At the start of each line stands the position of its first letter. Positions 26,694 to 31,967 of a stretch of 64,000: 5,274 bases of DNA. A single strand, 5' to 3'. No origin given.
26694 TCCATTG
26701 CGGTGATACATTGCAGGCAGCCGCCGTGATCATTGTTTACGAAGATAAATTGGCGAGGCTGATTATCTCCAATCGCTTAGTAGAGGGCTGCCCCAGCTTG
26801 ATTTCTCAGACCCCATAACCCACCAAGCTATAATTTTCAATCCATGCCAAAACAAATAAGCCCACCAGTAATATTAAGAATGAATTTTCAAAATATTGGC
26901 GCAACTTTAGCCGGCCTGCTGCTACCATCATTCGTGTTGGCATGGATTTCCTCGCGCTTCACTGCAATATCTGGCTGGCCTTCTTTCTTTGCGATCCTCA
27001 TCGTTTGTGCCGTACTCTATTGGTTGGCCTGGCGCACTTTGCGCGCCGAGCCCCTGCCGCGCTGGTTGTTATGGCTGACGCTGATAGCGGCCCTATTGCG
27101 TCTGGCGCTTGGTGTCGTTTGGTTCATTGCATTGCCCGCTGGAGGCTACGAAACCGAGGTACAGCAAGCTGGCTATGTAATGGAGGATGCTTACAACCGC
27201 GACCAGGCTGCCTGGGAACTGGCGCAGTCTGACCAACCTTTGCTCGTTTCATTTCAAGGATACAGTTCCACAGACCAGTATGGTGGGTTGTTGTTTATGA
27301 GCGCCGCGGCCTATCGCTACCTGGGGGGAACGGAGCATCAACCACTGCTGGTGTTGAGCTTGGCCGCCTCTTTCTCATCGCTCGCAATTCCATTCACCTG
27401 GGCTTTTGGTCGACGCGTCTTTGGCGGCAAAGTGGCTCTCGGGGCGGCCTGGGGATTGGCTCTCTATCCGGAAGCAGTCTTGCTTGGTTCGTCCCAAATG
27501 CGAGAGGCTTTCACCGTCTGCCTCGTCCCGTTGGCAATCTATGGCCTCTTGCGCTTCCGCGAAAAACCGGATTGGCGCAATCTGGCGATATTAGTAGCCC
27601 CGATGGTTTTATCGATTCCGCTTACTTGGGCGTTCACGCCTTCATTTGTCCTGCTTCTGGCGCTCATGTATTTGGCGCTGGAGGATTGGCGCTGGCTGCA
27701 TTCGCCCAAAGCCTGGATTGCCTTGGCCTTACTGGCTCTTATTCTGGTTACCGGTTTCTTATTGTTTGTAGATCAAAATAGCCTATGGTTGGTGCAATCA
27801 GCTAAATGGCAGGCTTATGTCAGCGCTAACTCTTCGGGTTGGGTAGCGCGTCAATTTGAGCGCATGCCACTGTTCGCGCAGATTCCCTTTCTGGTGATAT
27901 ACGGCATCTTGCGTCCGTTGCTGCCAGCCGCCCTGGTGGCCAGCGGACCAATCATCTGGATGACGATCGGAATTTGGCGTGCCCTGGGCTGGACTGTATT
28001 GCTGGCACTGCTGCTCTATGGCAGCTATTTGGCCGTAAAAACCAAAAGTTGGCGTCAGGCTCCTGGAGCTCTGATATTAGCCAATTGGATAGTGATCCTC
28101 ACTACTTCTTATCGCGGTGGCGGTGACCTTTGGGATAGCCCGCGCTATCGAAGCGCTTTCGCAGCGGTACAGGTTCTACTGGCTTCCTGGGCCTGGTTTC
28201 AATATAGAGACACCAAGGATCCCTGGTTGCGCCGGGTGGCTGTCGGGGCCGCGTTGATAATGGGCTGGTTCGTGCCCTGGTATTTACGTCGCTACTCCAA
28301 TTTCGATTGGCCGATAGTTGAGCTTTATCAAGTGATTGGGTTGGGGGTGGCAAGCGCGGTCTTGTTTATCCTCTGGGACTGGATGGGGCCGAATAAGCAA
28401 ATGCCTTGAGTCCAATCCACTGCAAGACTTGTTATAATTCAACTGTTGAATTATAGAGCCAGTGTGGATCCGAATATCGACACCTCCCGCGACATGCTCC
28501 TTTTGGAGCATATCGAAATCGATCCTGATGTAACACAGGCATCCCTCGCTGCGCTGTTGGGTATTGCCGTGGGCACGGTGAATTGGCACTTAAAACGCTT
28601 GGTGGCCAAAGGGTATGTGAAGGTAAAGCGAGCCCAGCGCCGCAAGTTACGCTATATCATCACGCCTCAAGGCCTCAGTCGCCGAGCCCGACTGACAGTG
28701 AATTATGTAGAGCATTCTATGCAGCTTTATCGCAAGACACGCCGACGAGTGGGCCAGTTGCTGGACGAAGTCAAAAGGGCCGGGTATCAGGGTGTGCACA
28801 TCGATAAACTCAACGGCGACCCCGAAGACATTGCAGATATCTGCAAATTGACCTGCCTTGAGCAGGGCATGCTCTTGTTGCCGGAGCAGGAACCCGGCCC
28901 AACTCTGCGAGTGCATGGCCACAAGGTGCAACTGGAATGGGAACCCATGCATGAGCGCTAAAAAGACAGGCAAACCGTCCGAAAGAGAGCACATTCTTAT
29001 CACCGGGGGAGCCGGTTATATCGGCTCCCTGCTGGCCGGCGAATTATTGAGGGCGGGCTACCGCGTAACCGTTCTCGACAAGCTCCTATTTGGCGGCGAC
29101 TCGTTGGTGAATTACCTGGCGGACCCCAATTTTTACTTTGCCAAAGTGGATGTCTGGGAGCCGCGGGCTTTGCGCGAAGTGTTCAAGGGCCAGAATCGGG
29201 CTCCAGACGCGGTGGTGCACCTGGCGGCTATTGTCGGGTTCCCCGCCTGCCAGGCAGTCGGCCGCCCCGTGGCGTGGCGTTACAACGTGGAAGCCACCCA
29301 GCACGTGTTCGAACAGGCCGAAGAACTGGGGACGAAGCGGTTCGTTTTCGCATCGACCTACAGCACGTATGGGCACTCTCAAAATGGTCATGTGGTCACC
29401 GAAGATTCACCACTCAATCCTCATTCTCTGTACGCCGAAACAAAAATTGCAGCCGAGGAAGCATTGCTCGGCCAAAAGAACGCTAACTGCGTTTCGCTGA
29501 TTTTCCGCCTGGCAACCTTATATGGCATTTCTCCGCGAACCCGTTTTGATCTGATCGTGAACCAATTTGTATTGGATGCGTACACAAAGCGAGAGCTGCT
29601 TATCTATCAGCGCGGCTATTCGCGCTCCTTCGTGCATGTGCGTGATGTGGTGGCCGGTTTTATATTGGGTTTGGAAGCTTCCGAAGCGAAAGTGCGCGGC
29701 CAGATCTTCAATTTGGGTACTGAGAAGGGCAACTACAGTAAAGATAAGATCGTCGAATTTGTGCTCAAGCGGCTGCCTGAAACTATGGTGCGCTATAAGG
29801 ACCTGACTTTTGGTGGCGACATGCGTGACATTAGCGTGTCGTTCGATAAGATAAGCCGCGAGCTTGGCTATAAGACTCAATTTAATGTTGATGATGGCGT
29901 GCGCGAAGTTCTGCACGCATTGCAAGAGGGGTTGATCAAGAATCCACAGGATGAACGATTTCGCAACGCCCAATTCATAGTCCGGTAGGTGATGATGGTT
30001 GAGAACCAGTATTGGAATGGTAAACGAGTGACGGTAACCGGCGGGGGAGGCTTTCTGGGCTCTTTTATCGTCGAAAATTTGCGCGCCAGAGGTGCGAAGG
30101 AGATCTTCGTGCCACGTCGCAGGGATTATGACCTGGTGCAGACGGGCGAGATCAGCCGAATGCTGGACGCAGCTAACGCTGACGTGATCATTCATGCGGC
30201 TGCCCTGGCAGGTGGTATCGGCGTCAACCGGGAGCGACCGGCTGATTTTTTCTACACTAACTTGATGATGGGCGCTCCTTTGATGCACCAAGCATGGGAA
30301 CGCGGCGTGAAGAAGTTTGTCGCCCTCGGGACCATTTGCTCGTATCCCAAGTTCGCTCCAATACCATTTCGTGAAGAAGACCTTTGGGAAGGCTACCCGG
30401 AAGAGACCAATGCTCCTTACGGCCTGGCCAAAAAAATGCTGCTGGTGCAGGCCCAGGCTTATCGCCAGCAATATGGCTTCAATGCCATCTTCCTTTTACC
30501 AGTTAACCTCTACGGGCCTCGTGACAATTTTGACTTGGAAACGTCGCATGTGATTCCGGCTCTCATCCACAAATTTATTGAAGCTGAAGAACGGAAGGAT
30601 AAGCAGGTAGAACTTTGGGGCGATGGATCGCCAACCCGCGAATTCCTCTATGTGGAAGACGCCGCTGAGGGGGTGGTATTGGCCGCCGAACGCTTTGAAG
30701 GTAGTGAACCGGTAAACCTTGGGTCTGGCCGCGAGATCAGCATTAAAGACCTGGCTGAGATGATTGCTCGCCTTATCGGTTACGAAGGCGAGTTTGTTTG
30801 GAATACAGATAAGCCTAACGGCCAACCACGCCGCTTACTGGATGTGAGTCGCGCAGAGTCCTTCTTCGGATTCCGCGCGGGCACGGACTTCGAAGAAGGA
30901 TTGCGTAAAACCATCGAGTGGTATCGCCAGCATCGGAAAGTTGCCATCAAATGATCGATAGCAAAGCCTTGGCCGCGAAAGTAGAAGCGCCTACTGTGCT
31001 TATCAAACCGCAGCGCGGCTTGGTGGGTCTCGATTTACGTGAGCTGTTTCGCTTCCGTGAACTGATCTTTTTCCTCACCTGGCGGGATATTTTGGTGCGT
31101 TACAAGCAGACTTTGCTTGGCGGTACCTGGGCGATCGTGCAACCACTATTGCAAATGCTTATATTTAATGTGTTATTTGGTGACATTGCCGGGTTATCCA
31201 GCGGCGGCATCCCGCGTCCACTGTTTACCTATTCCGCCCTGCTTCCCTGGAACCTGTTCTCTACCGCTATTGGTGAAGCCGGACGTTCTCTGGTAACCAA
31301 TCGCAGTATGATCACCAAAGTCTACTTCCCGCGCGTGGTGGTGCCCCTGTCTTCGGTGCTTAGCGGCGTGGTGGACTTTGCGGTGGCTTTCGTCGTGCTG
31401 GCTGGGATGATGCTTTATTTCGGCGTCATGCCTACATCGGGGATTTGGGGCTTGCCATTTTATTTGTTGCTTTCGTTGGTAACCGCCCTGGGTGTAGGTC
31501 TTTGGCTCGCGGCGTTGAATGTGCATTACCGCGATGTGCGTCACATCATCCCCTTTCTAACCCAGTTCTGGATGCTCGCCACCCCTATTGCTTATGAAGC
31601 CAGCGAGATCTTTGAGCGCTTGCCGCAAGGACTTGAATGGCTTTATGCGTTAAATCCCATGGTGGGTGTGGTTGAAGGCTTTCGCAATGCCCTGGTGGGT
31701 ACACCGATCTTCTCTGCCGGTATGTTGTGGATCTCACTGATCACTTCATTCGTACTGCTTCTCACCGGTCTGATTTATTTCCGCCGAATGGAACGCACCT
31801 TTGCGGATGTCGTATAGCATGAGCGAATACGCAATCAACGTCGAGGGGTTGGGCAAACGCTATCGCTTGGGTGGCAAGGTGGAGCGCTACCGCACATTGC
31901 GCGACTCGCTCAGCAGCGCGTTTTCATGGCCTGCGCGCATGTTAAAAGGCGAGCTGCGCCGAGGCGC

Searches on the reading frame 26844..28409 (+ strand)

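Call 9: search_protein_families(library=pfam, proteins=[window:26844-28409:+])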
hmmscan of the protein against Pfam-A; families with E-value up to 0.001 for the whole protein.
window:26844-28409:+ (521 aa): 1 family
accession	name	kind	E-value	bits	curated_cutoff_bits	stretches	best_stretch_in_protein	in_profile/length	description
PF13231.12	PMT_2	-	6.1e-08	33.5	26.1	1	167-305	23-157/160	Dolichyl-phosphate-mannose-protein mannosyltransferase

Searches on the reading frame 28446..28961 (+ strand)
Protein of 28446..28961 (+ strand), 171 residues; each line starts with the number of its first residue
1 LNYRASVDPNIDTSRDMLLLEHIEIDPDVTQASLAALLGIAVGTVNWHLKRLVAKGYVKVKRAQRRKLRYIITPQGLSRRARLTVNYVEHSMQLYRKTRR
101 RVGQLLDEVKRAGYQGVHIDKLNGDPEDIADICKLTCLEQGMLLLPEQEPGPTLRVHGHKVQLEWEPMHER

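Call 9: search_protein_families(library=pfam, proteins=[window:28446-28961:+])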
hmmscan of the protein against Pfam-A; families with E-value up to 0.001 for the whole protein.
window:28446-28961:+ (171 aa): 6 families
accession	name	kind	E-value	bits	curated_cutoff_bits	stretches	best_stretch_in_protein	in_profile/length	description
PF13412.12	HTH_24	-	1.1e-11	44.5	21.9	1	16-59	5-48/48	Winged helix-turn-helix DNA-binding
PF12802.13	MarR_2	-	7.4e-08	32.9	27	1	15-64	6-56/61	MarR family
PF13545.12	HTH_Crp_2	-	3.7e-06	27.3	27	1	23-78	17-68/70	Crp-like helix-turn-helix domain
PF16871.11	DUF5077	-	0.00026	21.6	24.6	1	43-135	23-115/122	Domain of unknown function (DUF5077)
PF01047.28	MarR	-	0.0004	20.7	24.6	1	15-62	4-51/59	MarR family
PF24266.1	HTH_HVO_0163_N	-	0.00061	20.2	31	0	21-70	9-58/70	HVO_0163, N-terminal HTH domain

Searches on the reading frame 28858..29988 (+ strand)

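Call 9: search_protein_families(library=pfam, proteins=[window:28858-29988:+])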
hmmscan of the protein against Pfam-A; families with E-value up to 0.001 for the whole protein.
window:28858-29988:+ (376 aa): 9 families
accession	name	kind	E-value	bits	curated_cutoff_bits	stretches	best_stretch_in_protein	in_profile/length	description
PF01370.27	Epimerase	-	1.1e-42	146.5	20.9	1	46-287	1-240/240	NAD dependent epimerase/dehydratase family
PF16363.11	GDP_Man_Dehyd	-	7.1e-29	101.7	27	1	47-350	1-331/332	GDP-mannose 4,6 dehydratase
PF04321.23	RmlD_sub_bind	-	2e-17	63.7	27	1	45-227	2-157/287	RmlD substrate binding domain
PF01073.25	3Beta_HSD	-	2.7e-13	50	22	1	47-271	1-228/280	3-beta hydroxysteroid dehydrogenase/isomerase family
PF07993.18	NAD_binding_4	-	2.5e-10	40.4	20.1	1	117-228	90-213/258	Male sterility protein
PF02719.21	Polysacc_synt_2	-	4.5e-07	29.8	20.2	1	46-167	1-128/293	Polysaccharide biosynthesis protein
PF13460.12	NAD_binding_10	-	9.8e-07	29.3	27.2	1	50-203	1-131/184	NAD(P)H-binding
PF03435.24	Sacchrp_dh_NADP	-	0.00016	22.5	25.1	1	47-125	2-78/129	Saccharopine dehydrogenase NADP binding domain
PF00106.31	adh_short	-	0.00065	19.7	26.6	1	45-112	2-71/195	short chain dehydrogenase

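Call 58: search_protein_families(library=ncbifam, proteins=[window:28858-29988:+], max_evalue=0.000001)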
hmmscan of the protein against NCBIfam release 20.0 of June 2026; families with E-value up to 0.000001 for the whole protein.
window:28858-29988:+ (376 aa): 17 families
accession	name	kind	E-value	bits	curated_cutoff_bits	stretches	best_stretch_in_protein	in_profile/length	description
TIGR01179.1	galE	equivalog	5.8e-37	127.3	262.3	1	46-346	2-316/332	UDP-glucose 4-epimerase GalE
TIGR01181.1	dTDP_gluc_dehyt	equivalog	4.4e-30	104.9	365.1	1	46-352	2-308/321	dTDP-glucose 4,6-dehydratase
TIGR04180.1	EDH_00030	hypoth_equivalog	8.1e-22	77.6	475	1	46-302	1-252/297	NAD-dependent 4,6-dehydratase LegB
TIGR02197.1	heptose_epim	equivalog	2.4e-19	69.7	274.6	1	46-353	1-311/316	ADP-glyceromanno-heptose 6-epimerase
NF007956.0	PRK10675.1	subfamily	4.9e-18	65.3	394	1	46-210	3-167/338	UDP-glucose 4-epimerase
NF007582.0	PRK10217.1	equivalog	9.8e-18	64.4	698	1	45-365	3-343/355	dTDP-glucose 4,6-dehydratase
TIGR01214.1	rmlD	equivalog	4.2e-17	62.2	224.05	1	46-230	2-159/285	dTDP-4-dehydrorhamnose reductase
NF043036.1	ErythonDh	equivalog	1.5e-16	60.5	325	1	45-200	2-157/321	D-erythronate dehydrogenase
TIGR03466.1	HpnA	hypoth_equivalog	1.7e-16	60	367.65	1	46-289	3-231/327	hopanoid-associated sugar epimerase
NF007490.0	PRK10084.1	subfamily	5e-13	48.8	649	1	45-352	2-331/361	dTDP-glucose 4,6-dehydratase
NF008872.0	PRK11908.1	equivalog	4.2e-11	42.5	294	1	45-315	3-279/349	bifunctional UDP-4-keto-pentose/UDP-xylose synthase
NF042422.1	oxyalk_red_OleD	equivalog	4.9e-10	39.3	580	1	45-223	2-170/329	2-alkyl-3-oxoalkanoate reductase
NF058621.1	DiazavRedAvaA7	equivalog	1.1e-09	38.3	400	1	46-274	3-221/304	3-diazoavenalumate denitrifying reductase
TIGR02622.1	CDP_4_6_dhtase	equivalog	3.2e-09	36.4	278.45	1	44-357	5-332/352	CDP-glucose 4,6-dehydratase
NF042423.1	oxyalk_red_Shew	equivalog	1.5e-08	34.1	580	1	43-217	8-170/331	2-alkyl-3-oxoalkanoate reductase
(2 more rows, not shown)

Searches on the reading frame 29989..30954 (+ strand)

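Call 9: search_protein_families(library=pfam, proteins=[window:29989-30954:+])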
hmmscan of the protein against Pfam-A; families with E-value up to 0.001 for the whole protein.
window:29989-30954:+ (321 aa): 5 families
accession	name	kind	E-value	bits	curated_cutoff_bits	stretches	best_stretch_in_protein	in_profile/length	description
PF01370.27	Epimerase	-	4.4e-54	183.9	20.9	1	14-245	1-240/240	NAD dependent epimerase/dehydratase family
PF16363.11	GDP_Man_Dehyd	-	1.6e-24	87.4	27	1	47-308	59-332/332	GDP-mannose 4,6 dehydratase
PF02719.21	Polysacc_synt_2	-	1.8e-10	40.9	20.2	0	53-115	67-128/293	Polysaccharide biosynthesis protein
PF04321.23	RmlD_sub_bind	-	6.7e-06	25.8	27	1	13-73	2-61/287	RmlD substrate binding domain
PF01073.25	3Beta_HSD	-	2.9e-05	23.7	22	0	16-39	2-26/280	3-beta hydroxysteroid dehydrogenase/isomerase family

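Call 58: search_protein_families(library=ncbifam, proteins=[window:29989-30954:+], max_evalue=0.000001)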
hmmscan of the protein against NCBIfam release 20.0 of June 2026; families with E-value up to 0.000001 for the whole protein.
window:29989-30954:+ (321 aa): 14 families
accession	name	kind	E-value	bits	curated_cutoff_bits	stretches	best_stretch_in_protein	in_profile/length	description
NF047922.1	GDPFucSynFcl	equivalog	1.8e-91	306.8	500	1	11-317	2-306/308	GDP-L-fucose synthase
TIGR01181.1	dTDP_gluc_dehyt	equivalog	4.9e-28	98.1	365.1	1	48-317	58-316/321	dTDP-glucose 4,6-dehydratase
TIGR04180.1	EDH_00030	hypoth_equivalog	5.9e-25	87.9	475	1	62-274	69-267/297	NAD-dependent 4,6-dehydratase LegB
TIGR01179.1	galE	equivalog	6.5e-23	81.1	262.3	1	48-317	55-330/332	UDP-glucose 4-epimerase GalE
TIGR02197.1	heptose_epim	equivalog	1.6e-15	57.1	274.6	1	15-267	2-264/316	ADP-glyceromanno-heptose 6-epimerase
NF007490.0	PRK10084.1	subfamily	5.1e-15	55.3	649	1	140-316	163-338/361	dTDP-glucose 4,6-dehydratase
NF011728.1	PRK15181.1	equivalog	4.7e-13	48.9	760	1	62-314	89-339/348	Vi polysaccharide biosynthesis UDP-N-acetylglucosaminuronic acid C-4 epimerase TviC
NF007582.0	PRK10217.1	equivalog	4.4e-12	45.8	698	1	48-313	59-332/355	dTDP-glucose 4,6-dehydratase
NF007956.0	PRK10675.1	subfamily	4.3e-10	39.2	394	1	50-316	60-333/338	UDP-glucose 4-epimerase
NF042422.1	oxyalk_red_OleD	equivalog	9.5e-10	38.3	580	1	13-237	2-219/329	2-alkyl-3-oxoalkanoate reductase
TIGR02622.1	CDP_4_6_dhtase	equivalog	5.6e-09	35.6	278.45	0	48-315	62-333/352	CDP-glucose 4,6-dehydratase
TIGR03466.1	HpnA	hypoth_equivalog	9e-08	31.4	367.65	0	13-265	2-248/327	hopanoid-associated sugar epimerase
NF008360.0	PRK11150.1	equivalog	3.6e-07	29.7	452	0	171-259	167-250/310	ADP-glyceromanno-heptose 6-epimerase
NF042423.1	oxyalk_red_Shew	equivalog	3.9e-07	29.5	580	1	12-245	9-233/331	2-alkyl-3-oxoalkanoate reductase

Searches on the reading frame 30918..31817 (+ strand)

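Call 9: search_protein_families(library=pfam, proteins=[window:30918-31817:+])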
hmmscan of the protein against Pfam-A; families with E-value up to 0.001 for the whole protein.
window:30918-31817:+ (299 aa): 2 families
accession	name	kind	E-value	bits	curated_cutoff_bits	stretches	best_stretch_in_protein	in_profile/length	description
PF01061.29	ABC2_membrane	-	2.9e-21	76.4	26.9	1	49-259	2-210/211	ABC-2 type transporter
PF12698.13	ABC2_membrane_3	-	0.00012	21.8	31.6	1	151-284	212-344/347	ABC-2 family transporter protein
